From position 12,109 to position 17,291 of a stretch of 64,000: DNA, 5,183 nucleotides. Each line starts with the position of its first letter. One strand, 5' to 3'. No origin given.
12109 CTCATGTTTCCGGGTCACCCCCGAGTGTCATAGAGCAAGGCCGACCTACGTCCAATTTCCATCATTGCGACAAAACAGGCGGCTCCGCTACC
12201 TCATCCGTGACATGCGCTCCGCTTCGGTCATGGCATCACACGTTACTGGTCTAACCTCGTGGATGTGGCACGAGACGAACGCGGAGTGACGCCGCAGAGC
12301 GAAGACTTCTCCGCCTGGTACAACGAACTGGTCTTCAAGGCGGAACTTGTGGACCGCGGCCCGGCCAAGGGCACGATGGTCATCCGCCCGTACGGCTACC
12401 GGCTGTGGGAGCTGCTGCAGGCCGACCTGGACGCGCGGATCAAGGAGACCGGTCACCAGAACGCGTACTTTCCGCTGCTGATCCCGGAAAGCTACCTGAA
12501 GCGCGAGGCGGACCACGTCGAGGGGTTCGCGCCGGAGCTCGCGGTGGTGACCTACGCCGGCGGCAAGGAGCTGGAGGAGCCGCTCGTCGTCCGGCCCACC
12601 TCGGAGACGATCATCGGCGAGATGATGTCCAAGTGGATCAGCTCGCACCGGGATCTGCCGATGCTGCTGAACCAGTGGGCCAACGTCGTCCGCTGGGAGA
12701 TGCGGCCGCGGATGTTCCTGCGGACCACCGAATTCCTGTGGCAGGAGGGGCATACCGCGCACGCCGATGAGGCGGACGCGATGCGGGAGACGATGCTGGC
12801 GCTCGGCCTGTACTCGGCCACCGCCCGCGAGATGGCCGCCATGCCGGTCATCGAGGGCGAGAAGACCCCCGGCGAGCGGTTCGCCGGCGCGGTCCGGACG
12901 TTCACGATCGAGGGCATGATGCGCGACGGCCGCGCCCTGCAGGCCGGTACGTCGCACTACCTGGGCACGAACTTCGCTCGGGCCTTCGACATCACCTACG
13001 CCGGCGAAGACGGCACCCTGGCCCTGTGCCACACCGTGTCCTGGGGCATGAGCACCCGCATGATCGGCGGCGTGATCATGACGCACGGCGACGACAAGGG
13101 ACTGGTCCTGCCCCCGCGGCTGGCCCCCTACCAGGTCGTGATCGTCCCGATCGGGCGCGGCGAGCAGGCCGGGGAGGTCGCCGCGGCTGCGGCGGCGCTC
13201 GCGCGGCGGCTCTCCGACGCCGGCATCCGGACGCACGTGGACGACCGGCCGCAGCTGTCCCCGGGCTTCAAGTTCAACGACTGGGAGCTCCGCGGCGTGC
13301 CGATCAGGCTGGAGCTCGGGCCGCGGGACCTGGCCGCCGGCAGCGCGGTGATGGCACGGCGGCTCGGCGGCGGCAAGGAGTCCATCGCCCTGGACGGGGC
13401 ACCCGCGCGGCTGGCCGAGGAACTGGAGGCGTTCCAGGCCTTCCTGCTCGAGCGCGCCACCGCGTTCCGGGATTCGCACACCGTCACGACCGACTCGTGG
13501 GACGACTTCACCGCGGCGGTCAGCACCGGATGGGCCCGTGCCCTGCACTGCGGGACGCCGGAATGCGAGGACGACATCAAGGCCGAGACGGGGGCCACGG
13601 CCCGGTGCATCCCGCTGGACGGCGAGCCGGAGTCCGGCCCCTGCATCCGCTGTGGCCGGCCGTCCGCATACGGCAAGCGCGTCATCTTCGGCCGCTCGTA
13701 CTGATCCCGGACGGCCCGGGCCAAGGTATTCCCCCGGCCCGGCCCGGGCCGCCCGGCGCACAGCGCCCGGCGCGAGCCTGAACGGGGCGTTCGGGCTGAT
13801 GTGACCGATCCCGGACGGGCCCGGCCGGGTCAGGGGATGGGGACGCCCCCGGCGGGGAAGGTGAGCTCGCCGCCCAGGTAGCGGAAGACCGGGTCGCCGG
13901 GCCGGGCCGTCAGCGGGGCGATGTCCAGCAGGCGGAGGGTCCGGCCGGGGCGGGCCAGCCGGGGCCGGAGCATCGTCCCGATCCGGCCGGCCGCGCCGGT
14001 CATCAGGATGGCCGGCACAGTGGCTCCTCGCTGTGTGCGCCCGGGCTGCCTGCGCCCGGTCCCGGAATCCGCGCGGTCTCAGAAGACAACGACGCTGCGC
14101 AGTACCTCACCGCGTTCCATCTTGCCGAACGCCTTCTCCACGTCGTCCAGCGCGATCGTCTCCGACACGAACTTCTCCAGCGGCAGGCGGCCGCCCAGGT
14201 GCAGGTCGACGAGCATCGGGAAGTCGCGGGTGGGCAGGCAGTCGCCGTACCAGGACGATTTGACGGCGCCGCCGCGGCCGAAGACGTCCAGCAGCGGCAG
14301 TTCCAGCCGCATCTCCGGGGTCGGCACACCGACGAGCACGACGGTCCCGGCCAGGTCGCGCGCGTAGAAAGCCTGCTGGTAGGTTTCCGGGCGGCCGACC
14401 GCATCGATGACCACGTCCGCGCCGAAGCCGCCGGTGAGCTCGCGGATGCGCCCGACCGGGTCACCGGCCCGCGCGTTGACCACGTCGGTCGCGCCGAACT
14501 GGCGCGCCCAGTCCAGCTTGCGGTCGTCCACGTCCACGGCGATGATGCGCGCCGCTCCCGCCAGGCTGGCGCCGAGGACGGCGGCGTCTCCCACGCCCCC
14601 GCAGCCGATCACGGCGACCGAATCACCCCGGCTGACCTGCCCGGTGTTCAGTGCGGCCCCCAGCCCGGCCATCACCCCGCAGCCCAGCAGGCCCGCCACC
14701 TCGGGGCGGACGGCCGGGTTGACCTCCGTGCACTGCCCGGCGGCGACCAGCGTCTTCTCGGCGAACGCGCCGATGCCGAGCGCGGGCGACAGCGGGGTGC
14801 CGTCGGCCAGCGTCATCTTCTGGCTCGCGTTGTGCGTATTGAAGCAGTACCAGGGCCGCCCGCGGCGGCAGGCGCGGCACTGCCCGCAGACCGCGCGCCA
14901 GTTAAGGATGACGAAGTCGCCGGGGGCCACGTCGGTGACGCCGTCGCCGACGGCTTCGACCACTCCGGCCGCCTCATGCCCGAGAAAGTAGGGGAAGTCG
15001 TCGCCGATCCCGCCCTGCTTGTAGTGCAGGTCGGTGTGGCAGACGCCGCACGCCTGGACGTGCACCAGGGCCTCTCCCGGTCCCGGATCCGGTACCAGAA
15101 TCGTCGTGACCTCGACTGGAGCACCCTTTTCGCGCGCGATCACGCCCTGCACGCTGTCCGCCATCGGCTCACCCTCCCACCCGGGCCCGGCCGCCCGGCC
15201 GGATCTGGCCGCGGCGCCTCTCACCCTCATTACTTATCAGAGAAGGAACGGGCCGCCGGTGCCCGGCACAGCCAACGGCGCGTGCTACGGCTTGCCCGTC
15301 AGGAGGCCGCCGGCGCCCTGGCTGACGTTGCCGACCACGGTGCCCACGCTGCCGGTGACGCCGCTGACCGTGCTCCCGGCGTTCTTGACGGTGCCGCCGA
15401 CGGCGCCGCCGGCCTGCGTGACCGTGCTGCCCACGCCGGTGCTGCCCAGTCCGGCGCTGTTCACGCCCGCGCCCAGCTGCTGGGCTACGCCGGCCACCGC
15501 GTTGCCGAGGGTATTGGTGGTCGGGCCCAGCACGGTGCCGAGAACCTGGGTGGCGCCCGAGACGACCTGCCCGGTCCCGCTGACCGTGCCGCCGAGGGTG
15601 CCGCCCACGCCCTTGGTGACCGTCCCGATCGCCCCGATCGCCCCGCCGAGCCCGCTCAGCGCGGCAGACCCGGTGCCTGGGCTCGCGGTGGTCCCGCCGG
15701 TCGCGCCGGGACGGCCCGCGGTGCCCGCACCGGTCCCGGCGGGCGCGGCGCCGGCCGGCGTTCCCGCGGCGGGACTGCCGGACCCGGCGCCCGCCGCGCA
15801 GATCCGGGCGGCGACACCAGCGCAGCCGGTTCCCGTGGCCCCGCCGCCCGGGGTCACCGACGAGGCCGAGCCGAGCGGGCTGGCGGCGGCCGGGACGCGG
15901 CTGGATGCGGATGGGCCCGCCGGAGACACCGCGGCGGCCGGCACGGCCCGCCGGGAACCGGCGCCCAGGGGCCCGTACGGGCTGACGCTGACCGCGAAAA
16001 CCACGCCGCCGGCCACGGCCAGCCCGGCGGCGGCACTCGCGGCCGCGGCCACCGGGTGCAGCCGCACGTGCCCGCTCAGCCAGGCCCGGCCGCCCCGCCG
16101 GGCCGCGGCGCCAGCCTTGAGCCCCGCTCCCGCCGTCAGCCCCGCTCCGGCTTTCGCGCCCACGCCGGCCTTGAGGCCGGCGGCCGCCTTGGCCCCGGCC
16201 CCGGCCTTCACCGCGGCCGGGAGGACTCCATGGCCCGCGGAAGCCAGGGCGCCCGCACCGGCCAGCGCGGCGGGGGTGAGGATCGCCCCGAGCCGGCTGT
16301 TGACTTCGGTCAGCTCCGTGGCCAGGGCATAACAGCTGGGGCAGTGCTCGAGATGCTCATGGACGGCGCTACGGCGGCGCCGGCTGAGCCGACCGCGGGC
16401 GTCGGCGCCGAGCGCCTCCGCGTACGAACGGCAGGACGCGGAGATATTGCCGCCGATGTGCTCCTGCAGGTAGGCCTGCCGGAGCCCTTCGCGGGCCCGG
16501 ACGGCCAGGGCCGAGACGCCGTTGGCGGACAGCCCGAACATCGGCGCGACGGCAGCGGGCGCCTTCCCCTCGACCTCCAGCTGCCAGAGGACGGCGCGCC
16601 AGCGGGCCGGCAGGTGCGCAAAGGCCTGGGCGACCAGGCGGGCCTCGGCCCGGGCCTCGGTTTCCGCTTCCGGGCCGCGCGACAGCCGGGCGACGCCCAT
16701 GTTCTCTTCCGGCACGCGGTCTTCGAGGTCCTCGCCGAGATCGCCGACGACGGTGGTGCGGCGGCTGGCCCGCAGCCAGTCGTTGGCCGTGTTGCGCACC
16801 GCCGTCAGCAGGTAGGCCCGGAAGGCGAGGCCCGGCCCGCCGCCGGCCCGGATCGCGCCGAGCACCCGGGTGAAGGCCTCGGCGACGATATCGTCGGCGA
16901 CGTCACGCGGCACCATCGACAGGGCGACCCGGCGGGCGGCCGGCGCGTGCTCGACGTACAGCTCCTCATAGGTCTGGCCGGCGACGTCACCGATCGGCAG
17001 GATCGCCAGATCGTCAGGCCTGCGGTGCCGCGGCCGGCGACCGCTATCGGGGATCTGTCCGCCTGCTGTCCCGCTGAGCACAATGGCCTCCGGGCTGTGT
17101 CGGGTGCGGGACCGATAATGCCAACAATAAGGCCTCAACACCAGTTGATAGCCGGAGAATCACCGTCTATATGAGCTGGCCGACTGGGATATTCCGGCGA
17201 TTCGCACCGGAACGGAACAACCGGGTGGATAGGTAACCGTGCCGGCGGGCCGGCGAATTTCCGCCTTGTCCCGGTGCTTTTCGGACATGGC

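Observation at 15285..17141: Single-ORF fusion of an ECF sigma factor with a zf-HC2 anti-sigma module, TM helix and long Gly/Thr/Ala-repeat exodomain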

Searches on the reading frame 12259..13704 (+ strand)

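Call 3: search_protein_families(library=pfam, proteins=[window:12259-13704:+], max_evalue=0.01)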
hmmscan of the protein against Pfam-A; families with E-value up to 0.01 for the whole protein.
window:12259-13704:+ (481 aa): 3 families
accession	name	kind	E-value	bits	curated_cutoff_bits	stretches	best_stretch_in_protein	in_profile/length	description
PF09180.16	ProRS-C_1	-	9.8e-21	74.1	31.5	1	414-481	1-71/71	Prolyl-tRNA synthetase, C-terminal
PF03129.25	HGTP_anticodon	-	1.4e-17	64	21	1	292-387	1-93/94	Anticodon binding domain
PF00587.30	tRNA-synt_2b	-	4.8e-13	50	29.3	1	103-272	5-175/179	tRNA synthetase class II core domain (G, H, P, S and T)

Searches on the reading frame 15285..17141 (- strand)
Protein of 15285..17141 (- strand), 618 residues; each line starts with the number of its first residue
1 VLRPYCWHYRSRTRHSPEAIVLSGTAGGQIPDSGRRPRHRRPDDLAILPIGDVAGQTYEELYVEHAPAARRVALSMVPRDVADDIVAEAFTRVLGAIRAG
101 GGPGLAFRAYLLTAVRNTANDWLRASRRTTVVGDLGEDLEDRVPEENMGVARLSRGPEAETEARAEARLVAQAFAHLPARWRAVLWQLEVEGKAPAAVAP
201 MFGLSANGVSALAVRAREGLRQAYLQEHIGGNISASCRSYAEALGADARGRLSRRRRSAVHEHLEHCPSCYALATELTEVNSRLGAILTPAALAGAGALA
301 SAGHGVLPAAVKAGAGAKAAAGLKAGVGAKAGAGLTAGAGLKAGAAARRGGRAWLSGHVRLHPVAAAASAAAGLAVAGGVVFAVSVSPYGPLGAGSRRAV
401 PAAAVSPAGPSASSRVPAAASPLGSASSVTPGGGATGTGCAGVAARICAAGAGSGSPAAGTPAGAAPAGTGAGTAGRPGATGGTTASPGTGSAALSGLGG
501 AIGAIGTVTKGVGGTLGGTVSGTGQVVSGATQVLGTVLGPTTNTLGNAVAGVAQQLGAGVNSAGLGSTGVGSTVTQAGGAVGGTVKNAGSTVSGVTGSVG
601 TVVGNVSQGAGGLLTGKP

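Call 3: search_protein_families(library=pfam, proteins=[window:15285-17141:-], max_evalue=0.01)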
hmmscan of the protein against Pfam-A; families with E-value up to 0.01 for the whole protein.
window:15285-17141:- (618 aa): 2 families
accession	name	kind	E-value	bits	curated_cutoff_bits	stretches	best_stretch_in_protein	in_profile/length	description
PF04542.20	Sigma70_r2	-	2.4e-10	40.5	24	1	61-129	1-71/71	Sigma-70 region 2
PF13490.11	zf-HC2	-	3.9e-06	27.3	22.2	1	237-270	1-34/35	Putative zinc-finger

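Call 4: search_protein_families(library=ncbifam, proteins=[window:15285-17141:-], max_evalue=0.01)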
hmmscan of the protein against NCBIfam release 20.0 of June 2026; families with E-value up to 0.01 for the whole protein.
window:15285-17141:- (618 aa): 33 families (the best 25 are shown)
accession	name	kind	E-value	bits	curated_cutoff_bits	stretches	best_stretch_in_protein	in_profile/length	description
TIGR02937.1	sigma70-ECF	superfamily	2.5e-20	72.7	42.9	1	58-223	3-164/165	sigma-70 family RNA polymerase sigma factor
TIGR02985.1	Sig70_bacteroi1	subfamily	1.4e-12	48.2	126.4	1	57-222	2-160/162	RNA polymerase sigma-70 factor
NF004113.0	PRK05602.1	equivalog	7.7e-12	45.3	208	1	38-226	27-203/211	RNA polymerase sigma factor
NF058625.1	sigma_PG0214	equivalog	4.1e-10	39.6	130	1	68-228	16-165/170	GFO_1088 family ECF-type sigma factor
NF009185.0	PRK12533.1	equivalog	4.4e-08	33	248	1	58-234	31-197/231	RNA polymerase sigma factor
TIGR02983.1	SigE-fam_strep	subfamily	8e-08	32.3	141.55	1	54-224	4-158/162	SigE family RNA polymerase sigma factor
NF008888.0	PRK11922.1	equivalog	9.3e-08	32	204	1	61-232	35-203/231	RNA polymerase sigma factor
NF009166.1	PRK12513.1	equivalog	1.1e-07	31.8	206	1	56-221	22-183/193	RNA polymerase sigma factor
NF007227.0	PRK09645.1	subfamily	2e-07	31.1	202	1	56-211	13-157/177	sigma-70 family RNA polymerase sigma factor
NF005448.0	PRK07037.1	equivalog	7.2e-07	28.9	190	1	60-217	16-164/186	RNA polymerase factor sigma-70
TIGR02943.1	Sig70_famx1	hypoth_equivalog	1.7e-06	28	162.2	1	76-224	23-179/188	RNA polymerase sigma-70 factor, TIGR02943 family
NF009198.0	PRK12546.1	equivalog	3.6e-06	26.8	270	1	62-222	13-159/188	RNA polymerase sigma factor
TIGR02989.1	Sig-70_gvs1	subfamily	6.6e-06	26.1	124.55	1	59-222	4-156/158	RNA polymerase sigma-70 factor, Rhodopirellula/Verrucomicrobium family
NF006089.0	PRK08241.1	subfamily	1.3e-05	24.4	240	1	150-224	129-204/343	RNA polymerase subunit sigma-70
TIGR02952.1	Sig70_famx2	equivalog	2.3e-05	24.3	206.45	1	72-146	28-105/170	ECF subfamily RNA polymerase sigma factor, BldN family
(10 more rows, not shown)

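Call 19: find_encoding_contigs(protein=window:15285-17081:-, flank=10000, max_places=4)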
Protein window:15285-17081:- (598 aa): 2 contigs read that carry it; 2 places shown.
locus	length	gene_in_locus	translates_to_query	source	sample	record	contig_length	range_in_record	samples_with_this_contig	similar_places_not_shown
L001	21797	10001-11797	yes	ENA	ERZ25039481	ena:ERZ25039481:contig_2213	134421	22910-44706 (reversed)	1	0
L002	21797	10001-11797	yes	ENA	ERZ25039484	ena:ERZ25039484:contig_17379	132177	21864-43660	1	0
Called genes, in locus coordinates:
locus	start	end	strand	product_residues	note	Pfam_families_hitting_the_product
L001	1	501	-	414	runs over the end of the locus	PF00067:p450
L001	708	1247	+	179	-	-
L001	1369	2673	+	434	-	-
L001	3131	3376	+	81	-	-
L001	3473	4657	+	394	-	PF01145:Band_7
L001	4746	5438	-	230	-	PF01471:PG_binding_1, PF03734:YkuD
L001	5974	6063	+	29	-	-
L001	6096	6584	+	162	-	PF00484:Pro_CA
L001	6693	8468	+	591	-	-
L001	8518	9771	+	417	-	PF13506:Glyco_transf_21, PF13641:Glyco_tranf_2_3, PF00535:Glycos_transf_2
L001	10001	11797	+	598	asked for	-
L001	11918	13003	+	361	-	PF08240:ADH_N, PF16912:Glu_dehyd_C (weak), PF00107:ADH_zinc_N, PF13602:ADH_zinc_N_2 (weak)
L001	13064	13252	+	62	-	-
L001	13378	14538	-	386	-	PF00587:tRNA-synt_2b, PF03129:HGTP_anticodon, PF09180:ProRS-C_1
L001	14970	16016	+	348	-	-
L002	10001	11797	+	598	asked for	-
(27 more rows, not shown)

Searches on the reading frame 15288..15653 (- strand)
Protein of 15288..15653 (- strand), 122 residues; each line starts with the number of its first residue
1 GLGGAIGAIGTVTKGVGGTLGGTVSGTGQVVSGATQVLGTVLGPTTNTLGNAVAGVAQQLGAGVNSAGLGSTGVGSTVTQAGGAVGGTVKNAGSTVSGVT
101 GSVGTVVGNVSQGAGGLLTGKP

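Call 63: find_homologous_proteins(query=window:15288-15653:-, max_evalue=0.001)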
Query seq(122 aa) (122 aa): 1 proteins with E <= 0.001 among 488 candidates.
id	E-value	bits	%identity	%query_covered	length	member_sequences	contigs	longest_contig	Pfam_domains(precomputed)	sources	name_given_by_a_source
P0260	2.5e-9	55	80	45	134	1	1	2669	-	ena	-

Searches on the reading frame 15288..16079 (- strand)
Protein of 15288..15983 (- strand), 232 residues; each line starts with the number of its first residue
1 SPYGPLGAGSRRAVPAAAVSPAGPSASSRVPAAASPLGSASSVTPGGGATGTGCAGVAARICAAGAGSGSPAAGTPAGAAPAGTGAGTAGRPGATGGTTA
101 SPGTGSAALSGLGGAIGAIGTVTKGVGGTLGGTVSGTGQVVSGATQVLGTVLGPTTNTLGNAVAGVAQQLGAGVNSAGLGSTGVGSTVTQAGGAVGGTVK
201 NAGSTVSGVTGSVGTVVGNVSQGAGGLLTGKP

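Call 38: search_protein_families(library=pfam, proteins=[window:15288-15983:-], max_evalue=1)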
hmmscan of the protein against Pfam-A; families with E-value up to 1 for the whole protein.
seq(232 aa): 0 families

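Call 58: predict_structure(alignment_id=A5)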
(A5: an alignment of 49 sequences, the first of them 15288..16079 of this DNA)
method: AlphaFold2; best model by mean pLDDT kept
length: 264 residues; sequences in the alignment: 49
mean_pLDDT: 54.4   pTM: 0.29
mean pLDDT of the five models: 54.4, 53.6, 53.0, 52.0, 47.5
residues with pLDDT >= 90: 4; 70-90: 51; 50-70: 71; < 50: 138
segments of 3 or more residues with pLDDT < 50: 1-4, 14-20, 24-26, 38-47, 52-55, 57-59, 63-74, 76-105, 107-112, 118-123, 125-132, 134-166, 262-264
pLDDT, mean of each block of 10 residues (from residue 1): 49 48 53 54 45 47 45 43 39 41 42 45 43 43 39 40 48 74 84 89 78 58 73 75 69 56 47
secondary structure, 60 per line:
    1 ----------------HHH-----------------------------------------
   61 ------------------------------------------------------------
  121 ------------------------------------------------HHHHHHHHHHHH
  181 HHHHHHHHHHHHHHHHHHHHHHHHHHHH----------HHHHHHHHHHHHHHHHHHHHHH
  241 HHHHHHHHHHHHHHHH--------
elements in order: H169-208 H219-256
